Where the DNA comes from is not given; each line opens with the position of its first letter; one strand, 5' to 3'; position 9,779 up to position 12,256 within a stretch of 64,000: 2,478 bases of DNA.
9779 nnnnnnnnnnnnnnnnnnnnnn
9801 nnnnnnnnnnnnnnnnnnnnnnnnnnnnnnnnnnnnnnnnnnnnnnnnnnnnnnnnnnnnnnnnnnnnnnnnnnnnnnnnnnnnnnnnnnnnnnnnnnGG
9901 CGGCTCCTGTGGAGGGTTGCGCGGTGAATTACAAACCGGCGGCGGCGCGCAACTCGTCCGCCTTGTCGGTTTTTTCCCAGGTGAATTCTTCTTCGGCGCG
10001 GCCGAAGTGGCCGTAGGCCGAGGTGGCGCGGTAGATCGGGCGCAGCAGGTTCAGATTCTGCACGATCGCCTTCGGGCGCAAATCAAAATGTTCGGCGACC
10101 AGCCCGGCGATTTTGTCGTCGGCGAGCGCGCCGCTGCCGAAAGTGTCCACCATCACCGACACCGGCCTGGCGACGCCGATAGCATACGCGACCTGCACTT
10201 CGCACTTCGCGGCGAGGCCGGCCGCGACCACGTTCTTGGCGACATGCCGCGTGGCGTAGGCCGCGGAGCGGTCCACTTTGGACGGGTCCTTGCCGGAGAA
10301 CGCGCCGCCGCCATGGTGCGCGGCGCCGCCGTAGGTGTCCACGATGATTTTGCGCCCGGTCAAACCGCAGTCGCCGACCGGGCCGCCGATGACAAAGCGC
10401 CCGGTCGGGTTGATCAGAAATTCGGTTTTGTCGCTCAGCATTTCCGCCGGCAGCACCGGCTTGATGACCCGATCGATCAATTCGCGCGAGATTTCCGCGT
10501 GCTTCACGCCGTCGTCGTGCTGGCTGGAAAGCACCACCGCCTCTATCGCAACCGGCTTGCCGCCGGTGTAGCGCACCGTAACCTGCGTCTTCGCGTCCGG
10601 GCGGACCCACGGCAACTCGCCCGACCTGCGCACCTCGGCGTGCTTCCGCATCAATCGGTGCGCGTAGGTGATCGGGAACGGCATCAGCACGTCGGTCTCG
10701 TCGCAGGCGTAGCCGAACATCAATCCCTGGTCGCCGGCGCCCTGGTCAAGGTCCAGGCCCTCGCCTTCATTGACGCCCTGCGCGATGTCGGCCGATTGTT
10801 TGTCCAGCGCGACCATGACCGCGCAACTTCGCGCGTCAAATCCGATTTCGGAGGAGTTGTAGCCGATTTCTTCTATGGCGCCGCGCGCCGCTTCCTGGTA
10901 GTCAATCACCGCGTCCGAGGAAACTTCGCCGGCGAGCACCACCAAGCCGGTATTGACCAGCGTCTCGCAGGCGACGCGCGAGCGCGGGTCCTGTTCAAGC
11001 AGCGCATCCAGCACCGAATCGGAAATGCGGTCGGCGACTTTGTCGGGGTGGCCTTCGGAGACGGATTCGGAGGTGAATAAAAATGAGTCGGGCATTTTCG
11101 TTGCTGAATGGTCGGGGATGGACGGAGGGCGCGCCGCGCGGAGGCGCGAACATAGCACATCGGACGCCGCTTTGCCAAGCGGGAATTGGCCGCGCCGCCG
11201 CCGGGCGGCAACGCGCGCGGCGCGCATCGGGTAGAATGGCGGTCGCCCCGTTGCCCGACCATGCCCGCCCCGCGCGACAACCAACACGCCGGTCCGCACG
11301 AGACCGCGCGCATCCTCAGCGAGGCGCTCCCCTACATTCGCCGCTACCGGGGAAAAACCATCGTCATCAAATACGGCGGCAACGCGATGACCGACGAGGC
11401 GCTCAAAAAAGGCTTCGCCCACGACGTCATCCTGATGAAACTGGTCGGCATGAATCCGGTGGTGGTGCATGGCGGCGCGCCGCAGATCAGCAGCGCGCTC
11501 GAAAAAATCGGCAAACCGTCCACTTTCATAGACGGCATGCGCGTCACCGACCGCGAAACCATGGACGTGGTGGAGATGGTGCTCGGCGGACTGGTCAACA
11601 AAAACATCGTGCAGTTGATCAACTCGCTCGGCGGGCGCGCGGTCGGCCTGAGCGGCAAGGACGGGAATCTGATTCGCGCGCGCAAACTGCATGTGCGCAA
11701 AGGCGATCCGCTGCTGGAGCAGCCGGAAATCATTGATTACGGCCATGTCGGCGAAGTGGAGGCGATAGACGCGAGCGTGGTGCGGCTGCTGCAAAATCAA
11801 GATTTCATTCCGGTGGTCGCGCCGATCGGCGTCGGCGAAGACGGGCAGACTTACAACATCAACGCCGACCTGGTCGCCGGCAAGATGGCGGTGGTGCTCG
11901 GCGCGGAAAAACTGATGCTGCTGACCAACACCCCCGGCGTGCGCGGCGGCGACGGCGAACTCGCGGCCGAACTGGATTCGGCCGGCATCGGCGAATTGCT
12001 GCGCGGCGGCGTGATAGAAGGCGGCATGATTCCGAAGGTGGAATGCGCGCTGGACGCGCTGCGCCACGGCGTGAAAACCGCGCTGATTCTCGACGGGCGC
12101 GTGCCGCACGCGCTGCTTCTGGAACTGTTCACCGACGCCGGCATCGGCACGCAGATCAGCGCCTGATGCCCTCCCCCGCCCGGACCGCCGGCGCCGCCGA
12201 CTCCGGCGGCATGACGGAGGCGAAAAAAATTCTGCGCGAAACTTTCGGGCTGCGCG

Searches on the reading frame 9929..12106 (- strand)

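Call 79: search_protein_families(library=pfam, proteins=[window:9929-12106:-], max_evalue=0.001)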
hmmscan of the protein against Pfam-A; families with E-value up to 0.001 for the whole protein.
window:9929-12106:- (725 aa): 3 families
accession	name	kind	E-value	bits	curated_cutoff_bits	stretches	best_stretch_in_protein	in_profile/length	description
PF02773.21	S-AdoMet_synt_C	-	3.3e-67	225.1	25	1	573-712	1-138/138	S-adenosylmethionine synthetase, C-terminal domain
PF02772.21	S-AdoMet_synt_M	-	1.2e-47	161.4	29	1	454-571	1-120/120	S-adenosylmethionine synthetase, central domain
PF00438.25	S-AdoMet_synt_N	-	3e-42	143.6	33.1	1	342-439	2-99/99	S-adenosylmethionine synthetase, N-terminal domain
